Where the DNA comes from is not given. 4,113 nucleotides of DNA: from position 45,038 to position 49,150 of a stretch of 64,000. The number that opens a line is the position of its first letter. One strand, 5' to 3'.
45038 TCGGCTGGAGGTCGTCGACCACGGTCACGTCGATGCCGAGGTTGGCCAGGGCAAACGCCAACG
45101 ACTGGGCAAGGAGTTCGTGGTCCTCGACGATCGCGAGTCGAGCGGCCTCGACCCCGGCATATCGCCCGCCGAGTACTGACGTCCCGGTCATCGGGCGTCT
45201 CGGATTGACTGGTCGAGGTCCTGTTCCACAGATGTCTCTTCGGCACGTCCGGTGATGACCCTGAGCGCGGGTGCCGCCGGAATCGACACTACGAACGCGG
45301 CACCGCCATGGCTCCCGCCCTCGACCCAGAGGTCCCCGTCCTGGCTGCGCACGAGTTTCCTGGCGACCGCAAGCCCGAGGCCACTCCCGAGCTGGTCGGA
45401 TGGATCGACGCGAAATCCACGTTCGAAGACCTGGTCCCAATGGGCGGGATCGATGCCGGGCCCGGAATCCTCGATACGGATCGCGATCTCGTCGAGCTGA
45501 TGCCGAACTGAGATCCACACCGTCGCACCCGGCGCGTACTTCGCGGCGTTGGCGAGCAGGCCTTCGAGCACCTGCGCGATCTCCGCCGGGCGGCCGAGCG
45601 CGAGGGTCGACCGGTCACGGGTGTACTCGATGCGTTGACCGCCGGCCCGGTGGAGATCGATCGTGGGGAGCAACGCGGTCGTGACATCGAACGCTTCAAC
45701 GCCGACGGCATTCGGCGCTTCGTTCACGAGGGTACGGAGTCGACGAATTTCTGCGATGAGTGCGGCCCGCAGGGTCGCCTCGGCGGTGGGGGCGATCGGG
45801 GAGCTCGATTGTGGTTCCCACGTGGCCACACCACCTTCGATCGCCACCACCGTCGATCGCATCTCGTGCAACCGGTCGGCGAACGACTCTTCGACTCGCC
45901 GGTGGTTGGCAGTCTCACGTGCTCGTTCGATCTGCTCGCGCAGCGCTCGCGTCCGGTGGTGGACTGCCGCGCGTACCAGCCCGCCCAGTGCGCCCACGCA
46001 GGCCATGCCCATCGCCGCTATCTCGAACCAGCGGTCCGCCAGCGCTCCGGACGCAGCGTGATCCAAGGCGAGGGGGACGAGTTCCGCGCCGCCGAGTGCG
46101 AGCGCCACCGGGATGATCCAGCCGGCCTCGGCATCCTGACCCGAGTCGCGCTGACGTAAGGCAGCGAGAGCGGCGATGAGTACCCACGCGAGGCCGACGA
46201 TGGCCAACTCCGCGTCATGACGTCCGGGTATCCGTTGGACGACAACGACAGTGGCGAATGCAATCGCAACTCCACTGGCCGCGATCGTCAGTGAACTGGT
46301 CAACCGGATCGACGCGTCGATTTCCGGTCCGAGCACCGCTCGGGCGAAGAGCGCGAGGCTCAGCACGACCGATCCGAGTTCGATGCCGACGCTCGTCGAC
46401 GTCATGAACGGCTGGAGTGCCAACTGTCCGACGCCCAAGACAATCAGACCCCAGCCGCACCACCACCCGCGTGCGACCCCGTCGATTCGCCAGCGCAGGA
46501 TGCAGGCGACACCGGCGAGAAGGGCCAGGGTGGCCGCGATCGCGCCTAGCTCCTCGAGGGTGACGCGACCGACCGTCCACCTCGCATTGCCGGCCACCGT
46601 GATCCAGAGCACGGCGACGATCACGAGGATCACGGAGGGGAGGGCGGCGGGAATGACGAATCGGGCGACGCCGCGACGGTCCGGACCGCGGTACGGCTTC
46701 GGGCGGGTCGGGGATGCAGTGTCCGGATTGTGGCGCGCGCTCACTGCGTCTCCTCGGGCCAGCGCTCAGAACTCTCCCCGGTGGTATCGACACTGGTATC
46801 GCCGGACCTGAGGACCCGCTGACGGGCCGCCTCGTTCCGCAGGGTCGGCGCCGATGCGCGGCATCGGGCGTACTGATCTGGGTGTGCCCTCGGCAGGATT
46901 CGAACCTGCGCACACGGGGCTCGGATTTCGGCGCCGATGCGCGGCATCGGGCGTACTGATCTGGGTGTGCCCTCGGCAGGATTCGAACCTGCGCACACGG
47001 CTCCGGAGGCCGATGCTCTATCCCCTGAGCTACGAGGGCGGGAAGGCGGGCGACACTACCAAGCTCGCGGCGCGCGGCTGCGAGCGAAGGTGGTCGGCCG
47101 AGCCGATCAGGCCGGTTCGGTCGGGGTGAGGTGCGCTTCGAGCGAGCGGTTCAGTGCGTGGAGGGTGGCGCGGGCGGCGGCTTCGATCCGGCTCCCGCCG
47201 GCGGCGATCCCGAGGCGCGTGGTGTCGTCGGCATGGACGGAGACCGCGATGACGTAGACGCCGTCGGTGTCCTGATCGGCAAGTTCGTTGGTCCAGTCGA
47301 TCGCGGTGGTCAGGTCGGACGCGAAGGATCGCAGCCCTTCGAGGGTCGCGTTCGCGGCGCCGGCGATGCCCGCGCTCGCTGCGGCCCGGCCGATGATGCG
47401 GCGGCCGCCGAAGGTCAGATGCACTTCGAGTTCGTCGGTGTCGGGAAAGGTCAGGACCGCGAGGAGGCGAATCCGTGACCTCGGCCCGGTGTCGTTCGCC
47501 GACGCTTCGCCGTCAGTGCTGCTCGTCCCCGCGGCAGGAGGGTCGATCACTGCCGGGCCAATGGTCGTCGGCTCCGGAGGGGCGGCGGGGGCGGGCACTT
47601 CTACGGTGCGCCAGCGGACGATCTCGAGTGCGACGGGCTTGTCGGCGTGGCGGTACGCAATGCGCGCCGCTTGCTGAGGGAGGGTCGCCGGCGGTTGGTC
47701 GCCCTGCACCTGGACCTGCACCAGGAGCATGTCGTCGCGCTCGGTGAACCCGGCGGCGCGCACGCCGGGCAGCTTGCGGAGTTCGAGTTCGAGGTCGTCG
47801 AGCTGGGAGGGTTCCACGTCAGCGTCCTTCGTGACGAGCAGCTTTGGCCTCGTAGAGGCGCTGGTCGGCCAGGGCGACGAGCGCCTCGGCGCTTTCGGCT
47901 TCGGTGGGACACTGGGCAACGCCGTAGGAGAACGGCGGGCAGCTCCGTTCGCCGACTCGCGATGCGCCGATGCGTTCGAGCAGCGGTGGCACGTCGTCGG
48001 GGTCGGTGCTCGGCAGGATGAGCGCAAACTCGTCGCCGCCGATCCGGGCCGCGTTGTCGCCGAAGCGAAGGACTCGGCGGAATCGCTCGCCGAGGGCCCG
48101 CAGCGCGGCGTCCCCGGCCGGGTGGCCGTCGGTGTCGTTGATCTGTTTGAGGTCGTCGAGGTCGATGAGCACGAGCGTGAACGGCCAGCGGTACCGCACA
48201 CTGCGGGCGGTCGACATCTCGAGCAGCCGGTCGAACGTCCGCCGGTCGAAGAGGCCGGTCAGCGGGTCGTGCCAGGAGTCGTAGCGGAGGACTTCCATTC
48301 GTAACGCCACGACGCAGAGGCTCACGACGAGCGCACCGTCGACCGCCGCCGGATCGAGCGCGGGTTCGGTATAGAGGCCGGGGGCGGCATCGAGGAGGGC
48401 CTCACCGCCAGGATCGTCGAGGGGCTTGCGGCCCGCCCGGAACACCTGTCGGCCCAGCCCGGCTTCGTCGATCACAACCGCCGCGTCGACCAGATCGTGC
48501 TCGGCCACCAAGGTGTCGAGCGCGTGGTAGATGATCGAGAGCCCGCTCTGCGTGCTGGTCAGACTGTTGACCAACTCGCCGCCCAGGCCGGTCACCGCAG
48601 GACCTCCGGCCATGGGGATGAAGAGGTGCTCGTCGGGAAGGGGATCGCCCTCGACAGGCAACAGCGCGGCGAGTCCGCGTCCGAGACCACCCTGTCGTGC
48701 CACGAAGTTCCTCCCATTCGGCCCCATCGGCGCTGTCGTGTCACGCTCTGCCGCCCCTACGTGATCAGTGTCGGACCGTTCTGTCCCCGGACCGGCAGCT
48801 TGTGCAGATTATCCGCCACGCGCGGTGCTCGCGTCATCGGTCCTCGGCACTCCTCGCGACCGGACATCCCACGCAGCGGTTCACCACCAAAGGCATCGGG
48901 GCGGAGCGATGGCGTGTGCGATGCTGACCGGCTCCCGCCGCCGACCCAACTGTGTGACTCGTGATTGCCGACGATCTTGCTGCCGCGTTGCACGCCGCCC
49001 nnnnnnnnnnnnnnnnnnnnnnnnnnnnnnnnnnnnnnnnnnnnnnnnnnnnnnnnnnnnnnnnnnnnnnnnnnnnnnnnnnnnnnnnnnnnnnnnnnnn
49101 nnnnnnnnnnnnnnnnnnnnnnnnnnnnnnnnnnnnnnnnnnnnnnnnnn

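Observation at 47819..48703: Diguanylate cyclase carrying a ParB-type N-terminal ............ peptide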

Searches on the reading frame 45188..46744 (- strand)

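Call 12: search_protein_families(library=pfam, proteins=[window:45188-46744:-], max_evalue=0.001)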
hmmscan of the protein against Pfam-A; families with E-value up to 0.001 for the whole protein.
window:45188-46744:- (518 aa): 2 families
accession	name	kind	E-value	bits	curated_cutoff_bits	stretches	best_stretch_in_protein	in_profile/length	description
PF02518.31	HATPase_c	-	3.8e-21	76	26.4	1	386-491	3-110/111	Histidine kinase-, DNA gyrase B-, and HSP90-like ATPase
PF13581.12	HATPase_c_2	-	0.00024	21.5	27.4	1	388-466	31-110/127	Histidine kinase-like ATPase domain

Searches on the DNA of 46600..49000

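Call 70: search_rna_families(source=window, start=46600, end=49000, threshold=evalue, max_evalue=0.1)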
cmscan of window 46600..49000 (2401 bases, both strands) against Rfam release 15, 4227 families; matches with E-value up to 0.1: 2.
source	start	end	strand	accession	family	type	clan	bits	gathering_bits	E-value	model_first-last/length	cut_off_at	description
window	46968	47039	-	RF00005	tRNA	Gene; tRNA;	CL00001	66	29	1.5e-13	1-71/71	no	tRNA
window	46967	47039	+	RF04354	Plastid-ycf2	Cis-reg;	-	25.5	65.7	0.023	1-75/75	no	Plastid-ycf2 5UTR RNA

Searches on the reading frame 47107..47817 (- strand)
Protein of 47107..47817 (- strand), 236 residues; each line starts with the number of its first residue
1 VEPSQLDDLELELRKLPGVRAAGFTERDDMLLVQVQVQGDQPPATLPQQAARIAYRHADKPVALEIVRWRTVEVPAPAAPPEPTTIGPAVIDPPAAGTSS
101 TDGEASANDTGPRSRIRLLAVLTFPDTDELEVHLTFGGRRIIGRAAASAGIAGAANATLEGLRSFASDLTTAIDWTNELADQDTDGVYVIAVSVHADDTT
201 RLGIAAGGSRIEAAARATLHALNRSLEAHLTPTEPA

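Call 3: search_protein_families(library=pfam, proteins=[window:47107-47817:-], max_evalue=0.1)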
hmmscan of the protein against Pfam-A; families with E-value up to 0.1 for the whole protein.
window:47107-47817:- (236 aa): 1 family
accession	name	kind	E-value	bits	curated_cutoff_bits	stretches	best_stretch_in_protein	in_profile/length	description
PF08502.15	LeuA_dimer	-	0.019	15.3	24.9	1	131-225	40-130/131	LeuA allosteric (dimerisation) domain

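Call 4: search_protein_families(library=ncbifam, proteins=[window:47107-47817:-], max_evalue=0.1)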
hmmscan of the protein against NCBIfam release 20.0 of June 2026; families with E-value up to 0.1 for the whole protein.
window:47107-47817:- (236 aa): 0 families

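Call 41: find_homologous_proteins(query=window:47110-47817:-, max_evalue=0.001)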
Query window:47110-47817:- (236 aa): 856 proteins with E <= 0.001 among 5758 candidates; the best 120 are listed.
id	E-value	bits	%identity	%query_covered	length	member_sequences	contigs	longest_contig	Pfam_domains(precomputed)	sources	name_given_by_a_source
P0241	1.5e-145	501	100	100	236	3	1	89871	-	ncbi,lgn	-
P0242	1.6e-108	380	80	97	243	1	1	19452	-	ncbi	-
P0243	4.9e-107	375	80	97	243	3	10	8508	-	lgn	-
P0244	2.2e-104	366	76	100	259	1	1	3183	-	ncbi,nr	ncbi:MAG: hypothetical protein JJE46_15520 [Acidimicrobiia bacterium]|nr:hypothetical protein [Acidi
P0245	5.2e-104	365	79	97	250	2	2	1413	-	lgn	-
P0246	9.9e-88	312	69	96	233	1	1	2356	-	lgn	-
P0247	5.6e-87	309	68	98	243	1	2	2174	-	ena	-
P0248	2.4e-86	307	66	98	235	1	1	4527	-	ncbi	-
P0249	1.5e-85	305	67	96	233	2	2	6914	-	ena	-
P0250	2.1e-85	304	66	96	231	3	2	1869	-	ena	-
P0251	4.2e-85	303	67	98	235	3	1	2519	-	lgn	-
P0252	6.9e-85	302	66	98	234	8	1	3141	-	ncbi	-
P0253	3.3e-84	300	67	96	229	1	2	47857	-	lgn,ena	-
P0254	7.8e-84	299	65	98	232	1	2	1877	-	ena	-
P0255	8.8e-84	299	66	96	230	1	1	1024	-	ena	-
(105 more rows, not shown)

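Call 49: predict_structure(alignment_id=A5)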
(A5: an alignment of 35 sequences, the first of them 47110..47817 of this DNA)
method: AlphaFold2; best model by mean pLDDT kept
length: 236 residues; sequences in the alignment: 35
mean_pLDDT: 84.6   pTM: 0.54
mean pLDDT of the five models: 84.6, 84.5, 84.3, 84.0, 83.5
residues with pLDDT >= 90: 158; 70-90: 26; 50-70: 24; < 50: 28
segments of 3 or more residues with pLDDT < 50: 84-93, 95-111
pLDDT, mean of each block of 10 residues (from residue 1): 93 96 95 94 93 96 90 62 48 40 37 82 97 94 98 98 93 94 79 95 96 98 88 65
secondary structure, 60 per line:
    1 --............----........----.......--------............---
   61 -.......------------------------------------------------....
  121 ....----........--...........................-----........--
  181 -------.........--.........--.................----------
elements in order: H3-14 E19-26 E31-37 H46-57 E62-68 E117-124 E129-136 E139-146 H147-165 E171-178 E188-196 E199-207 H210-226

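Call 54: fold_search(model_id=the predicted structure, library=pdb)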
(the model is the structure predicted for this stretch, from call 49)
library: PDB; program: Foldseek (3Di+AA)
matches with E <= 10: 1350; with E <= 0.001: 10
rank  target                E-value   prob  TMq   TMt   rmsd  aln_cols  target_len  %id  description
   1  3hpz_A                1.1e-05  1.00  0.38  0.17   3.6       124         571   18  Crystal structure of Mycobacterium tuberculosis LeuA complexed with bromopyruvate (released 2010-05-19)
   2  3fig_A                1.5e-05  1.00  0.38  0.17   3.6       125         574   18  Crystal Structure of Leucine-bound LeuA from Mycobacterium tuberculosis (released 2008-12-23)
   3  3hps_B                4.0e-05  1.00  0.36  0.16   4.2       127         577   20  Crystal structure of Mycobacterium tuberculosis LeuA complexed with ketoisocaproate (KIC) (released 2010-05-19)
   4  3hps_A                4.2e-05  1.00  0.38  0.17   3.5       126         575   18  Crystal structure of Mycobacterium tuberculosis LeuA complexed with ketoisocaproate (KIC) (released 2010-05-19)
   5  1sr9_A                7.2e-05  1.00  0.38  0.17   3.5       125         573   19  Crystal Structure of LeuA from Mycobacterium tuberculosis (released 2004-05-18)
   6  3fig_B                8.6e-05  1.00  0.36  0.16   4.1       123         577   18  Crystal Structure of Leucine-bound LeuA from Mycobacterium tuberculosis (released 2008-12-23)
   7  1sr9_B                1.2e-04  1.00  0.36  0.16   4.3       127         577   20  Crystal Structure of LeuA from Mycobacterium tuberculosis (released 2004-05-18)
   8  7zpk_C                1.6e-04  1.00  0.23  0.23  28.3       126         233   12  Mammalian Dicer in the "pre-dicing state" with pre-miR-15a substrate and TARBP2 subunit (released 2022-11-16)
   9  3hpz_B                2.8e-04  1.00  0.35  0.16   3.9       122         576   19  Crystal structure of Mycobacterium tuberculosis LeuA complexed with bromopyruvate (released 2010-05-19)
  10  5n8l_MODEL_1_A        7.7e-04  0.87  0.17  0.23  16.5       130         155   13  Structure of TRBP dsRBD 1 and 2 in complex with a 19 bp siRNA (Complex B) (released 2018-02-21)
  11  5dv7_C                1.9e-03  0.90  0.17  0.27  16.9       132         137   17  Crystal Structure of NF90 tandem dsRBDs with dsRNA (released 2016-01-13)
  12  3f6g_B                2.1e-03  1.00  0.35  0.63   4.0       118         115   12  Crystal structure of the regulatory domain of LiCMS in complexed with isoleucine - type II (released 2009-04-21)
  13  3f6h_B                2.8e-03  1.00  0.32  0.54   6.5       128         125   15  Crystal structure of the regulatory domain of LiCMS in complexed with isoleucine - type III (released 2009-04-21)
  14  3f6h_A                3.2e-03  1.00  0.37  0.66   3.7       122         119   13  Crystal structure of the regulatory domain of LiCMS in complexed with isoleucine - type III (released 2009-04-21)
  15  3f6g_A                3.4e-03  1.00  0.35  0.59   4.3       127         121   11  Crystal structure of the regulatory domain of LiCMS in complexed with isoleucine - type II (released 2009-04-21)
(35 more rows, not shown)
